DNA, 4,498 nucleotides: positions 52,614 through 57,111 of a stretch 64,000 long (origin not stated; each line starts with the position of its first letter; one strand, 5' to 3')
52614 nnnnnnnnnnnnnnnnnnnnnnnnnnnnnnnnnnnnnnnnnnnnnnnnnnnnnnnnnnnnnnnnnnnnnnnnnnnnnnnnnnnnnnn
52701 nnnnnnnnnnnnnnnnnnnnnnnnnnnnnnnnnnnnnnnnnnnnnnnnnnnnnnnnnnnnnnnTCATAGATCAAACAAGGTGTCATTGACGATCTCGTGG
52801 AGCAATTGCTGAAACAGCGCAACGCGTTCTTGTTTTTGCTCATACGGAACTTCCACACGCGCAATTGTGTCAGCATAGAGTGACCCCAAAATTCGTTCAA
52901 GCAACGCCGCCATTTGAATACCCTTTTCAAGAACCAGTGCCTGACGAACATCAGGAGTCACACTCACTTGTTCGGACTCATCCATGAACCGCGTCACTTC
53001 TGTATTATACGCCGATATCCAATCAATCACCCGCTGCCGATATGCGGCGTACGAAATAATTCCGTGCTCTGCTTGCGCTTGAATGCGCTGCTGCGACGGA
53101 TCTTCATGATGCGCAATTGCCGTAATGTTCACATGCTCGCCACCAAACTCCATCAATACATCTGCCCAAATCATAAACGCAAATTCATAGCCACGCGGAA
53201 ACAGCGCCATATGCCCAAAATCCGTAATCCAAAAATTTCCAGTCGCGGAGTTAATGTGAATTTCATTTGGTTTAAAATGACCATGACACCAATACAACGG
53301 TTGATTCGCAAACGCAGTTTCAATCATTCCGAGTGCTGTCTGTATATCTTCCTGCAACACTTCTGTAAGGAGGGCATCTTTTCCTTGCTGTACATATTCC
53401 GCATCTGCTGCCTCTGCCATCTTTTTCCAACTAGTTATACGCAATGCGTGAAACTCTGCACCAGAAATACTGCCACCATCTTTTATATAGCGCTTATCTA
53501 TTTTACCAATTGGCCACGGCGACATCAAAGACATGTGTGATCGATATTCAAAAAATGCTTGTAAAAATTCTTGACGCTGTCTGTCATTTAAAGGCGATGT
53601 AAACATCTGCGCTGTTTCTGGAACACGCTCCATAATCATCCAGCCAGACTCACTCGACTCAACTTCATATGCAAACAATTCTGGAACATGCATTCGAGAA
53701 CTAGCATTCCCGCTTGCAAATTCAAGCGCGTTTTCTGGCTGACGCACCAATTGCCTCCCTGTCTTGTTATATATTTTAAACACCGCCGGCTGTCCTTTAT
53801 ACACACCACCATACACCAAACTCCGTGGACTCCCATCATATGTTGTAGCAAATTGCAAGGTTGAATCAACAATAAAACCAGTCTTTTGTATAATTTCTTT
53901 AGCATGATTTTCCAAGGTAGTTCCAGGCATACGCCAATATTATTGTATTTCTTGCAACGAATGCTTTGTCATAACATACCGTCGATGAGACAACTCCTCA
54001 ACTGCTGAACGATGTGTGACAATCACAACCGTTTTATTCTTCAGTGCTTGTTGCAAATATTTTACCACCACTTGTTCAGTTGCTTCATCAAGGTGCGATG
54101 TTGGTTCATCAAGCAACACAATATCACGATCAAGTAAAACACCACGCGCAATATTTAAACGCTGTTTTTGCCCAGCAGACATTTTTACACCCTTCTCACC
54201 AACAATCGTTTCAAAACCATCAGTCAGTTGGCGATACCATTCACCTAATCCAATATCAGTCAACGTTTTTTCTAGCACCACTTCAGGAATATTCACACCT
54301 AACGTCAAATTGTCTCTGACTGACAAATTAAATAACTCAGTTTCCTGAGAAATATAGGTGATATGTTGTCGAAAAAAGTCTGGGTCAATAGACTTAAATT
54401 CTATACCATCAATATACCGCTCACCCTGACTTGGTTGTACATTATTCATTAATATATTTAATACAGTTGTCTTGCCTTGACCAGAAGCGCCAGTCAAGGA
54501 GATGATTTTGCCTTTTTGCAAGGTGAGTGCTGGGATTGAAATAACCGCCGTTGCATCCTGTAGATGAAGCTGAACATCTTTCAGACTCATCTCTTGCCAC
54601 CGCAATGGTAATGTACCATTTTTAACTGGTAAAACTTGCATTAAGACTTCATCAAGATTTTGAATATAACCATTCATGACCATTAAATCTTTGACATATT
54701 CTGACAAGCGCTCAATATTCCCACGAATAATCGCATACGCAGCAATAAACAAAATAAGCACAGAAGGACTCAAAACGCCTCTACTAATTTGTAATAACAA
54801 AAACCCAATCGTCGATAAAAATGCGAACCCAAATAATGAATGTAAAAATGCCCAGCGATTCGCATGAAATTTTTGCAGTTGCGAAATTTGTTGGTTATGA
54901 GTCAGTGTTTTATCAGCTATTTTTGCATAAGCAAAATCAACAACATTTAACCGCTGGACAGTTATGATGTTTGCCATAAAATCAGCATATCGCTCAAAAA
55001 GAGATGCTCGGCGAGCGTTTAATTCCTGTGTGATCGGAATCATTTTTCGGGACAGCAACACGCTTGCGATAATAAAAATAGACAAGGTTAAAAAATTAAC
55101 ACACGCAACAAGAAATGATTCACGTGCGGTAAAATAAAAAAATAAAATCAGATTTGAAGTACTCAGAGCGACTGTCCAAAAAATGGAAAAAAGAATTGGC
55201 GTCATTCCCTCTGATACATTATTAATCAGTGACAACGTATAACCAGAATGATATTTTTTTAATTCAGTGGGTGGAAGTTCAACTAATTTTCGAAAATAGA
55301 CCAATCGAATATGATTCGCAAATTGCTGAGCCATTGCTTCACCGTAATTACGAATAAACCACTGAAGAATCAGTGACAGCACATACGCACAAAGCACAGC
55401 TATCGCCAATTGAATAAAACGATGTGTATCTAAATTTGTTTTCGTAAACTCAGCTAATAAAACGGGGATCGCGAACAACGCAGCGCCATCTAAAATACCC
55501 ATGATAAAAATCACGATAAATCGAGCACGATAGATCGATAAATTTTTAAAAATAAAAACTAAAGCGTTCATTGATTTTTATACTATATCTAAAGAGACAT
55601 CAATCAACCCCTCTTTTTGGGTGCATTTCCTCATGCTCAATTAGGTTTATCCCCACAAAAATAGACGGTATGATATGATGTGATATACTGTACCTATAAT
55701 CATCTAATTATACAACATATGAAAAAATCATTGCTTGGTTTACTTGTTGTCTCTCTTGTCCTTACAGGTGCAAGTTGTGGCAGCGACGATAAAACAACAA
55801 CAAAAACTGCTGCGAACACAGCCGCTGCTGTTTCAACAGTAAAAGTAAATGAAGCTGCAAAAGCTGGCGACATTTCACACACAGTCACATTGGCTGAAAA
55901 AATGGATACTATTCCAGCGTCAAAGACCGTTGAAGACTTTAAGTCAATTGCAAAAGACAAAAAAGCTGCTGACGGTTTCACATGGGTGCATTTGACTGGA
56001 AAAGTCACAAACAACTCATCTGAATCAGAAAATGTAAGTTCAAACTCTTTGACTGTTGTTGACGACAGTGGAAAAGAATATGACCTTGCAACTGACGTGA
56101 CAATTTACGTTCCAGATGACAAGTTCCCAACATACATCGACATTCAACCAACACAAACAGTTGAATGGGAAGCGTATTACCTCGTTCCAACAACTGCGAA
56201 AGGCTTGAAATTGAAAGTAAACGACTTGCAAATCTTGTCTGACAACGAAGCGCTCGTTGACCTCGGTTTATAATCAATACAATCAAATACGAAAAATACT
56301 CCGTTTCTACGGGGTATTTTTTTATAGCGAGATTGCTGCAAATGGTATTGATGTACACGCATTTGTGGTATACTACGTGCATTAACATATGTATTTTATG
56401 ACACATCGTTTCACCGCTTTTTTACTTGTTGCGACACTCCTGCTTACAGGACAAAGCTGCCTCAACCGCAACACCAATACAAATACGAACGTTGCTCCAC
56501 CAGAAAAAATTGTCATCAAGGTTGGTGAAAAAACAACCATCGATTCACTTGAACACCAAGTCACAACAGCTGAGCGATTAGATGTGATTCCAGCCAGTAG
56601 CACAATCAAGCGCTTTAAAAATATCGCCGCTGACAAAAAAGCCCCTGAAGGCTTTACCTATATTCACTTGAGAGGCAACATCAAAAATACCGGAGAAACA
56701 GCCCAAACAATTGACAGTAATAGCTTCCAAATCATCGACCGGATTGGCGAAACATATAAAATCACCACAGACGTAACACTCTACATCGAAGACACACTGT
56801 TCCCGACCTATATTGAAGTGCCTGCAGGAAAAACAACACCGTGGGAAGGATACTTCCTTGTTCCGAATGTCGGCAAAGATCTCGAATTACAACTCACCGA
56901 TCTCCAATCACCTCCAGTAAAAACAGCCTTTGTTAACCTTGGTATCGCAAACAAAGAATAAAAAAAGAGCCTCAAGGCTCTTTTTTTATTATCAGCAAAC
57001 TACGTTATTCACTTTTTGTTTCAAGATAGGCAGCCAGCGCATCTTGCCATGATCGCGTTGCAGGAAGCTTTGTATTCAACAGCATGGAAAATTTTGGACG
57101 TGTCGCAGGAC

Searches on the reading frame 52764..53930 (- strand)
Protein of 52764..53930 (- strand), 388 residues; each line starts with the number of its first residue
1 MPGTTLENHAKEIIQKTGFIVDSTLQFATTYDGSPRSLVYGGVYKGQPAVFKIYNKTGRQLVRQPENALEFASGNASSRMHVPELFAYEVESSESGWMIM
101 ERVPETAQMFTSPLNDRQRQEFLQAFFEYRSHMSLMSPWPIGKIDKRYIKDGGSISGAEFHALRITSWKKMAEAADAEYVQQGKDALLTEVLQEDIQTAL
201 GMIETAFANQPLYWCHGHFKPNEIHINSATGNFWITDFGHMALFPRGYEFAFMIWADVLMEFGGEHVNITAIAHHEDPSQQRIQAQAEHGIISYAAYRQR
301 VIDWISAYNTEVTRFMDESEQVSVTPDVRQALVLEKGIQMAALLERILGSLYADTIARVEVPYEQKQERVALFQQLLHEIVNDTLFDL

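Call 85: search_protein_families(library=pfam, max_evalue=0.001, proteins=[window:52764-53930:-])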
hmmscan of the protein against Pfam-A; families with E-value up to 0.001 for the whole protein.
window:52764-53930:- (388 aa): 1 family
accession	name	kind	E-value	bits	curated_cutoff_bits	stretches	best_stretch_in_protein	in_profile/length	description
PF01636.29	APH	-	1.1e-08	35.6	23.2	1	47-266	21-221/239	Phosphotransferase enzyme family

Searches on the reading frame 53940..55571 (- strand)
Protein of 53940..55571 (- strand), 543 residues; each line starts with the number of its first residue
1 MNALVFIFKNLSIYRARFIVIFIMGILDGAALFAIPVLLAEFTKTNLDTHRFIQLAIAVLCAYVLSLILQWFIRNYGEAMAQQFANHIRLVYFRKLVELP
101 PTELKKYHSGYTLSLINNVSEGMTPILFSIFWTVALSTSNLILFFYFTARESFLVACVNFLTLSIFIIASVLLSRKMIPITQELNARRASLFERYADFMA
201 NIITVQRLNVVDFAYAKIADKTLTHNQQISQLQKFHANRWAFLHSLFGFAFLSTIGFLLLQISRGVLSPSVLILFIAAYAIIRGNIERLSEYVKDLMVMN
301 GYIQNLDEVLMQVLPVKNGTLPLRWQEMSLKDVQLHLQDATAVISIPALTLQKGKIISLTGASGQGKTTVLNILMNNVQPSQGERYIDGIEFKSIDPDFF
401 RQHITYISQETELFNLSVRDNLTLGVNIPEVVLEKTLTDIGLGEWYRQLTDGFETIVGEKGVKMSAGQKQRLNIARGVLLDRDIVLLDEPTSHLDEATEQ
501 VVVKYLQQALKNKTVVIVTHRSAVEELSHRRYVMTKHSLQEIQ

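Call 85: search_protein_families(library=pfam, max_evalue=0.001, proteins=[window:53940-55571:-])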
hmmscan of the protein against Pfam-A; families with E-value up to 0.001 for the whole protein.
window:53940-55571:- (543 aa): 4 families
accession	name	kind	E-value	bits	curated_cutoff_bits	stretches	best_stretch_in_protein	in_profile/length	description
PF00005.33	ABC_tran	-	6.7e-27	95.2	25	1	349-492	6-137/137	ABC transporter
PF00664.28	ABC_membrane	-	6.6e-13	49.4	28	1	18-284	1-272/274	ABC transporter transmembrane region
PF02463.25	SMC_N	-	0.00015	21.7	40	1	481-536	158-213/220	RecF/RecN/SMC N terminal domain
PF13304.12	AAA_21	-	0.00052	20.6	27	0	357-387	2-38/304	AAA domain, putative AbiEii toxin, Type IV TA system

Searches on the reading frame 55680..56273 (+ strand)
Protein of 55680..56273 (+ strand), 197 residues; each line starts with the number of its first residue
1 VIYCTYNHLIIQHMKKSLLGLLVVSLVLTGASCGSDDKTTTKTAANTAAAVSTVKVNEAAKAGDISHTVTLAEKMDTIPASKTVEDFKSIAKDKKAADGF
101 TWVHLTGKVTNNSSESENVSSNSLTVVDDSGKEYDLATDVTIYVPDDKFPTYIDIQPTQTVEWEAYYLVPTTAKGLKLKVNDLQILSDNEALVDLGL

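Call 85: search_protein_families(library=pfam, max_evalue=0.001, proteins=[window:55680-56273:+])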
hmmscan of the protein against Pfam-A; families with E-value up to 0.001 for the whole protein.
window:55680-56273:+ (197 aa): 2 families
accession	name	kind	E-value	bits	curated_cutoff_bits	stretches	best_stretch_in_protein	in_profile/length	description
PF11611.13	DUF4352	-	1.5e-07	32.2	25.9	1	55-182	2-114/122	Domain of unknown function (DUF4352)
PF16729.10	DUF5067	-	0.00025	21.4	27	1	46-182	7-126/126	Domain of unknown function (DUF5067)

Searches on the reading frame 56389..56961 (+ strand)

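Call 85: search_protein_families(library=pfam, max_evalue=0.001, proteins=[window:56389-56961:+])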
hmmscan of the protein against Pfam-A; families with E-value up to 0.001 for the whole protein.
window:56389-56961:+ (190 aa): 1 family
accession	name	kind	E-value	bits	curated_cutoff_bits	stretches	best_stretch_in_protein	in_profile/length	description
PF11611.13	DUF4352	-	7.1e-07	30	25.9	1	44-171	2-115/122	Domain of unknown function (DUF4352)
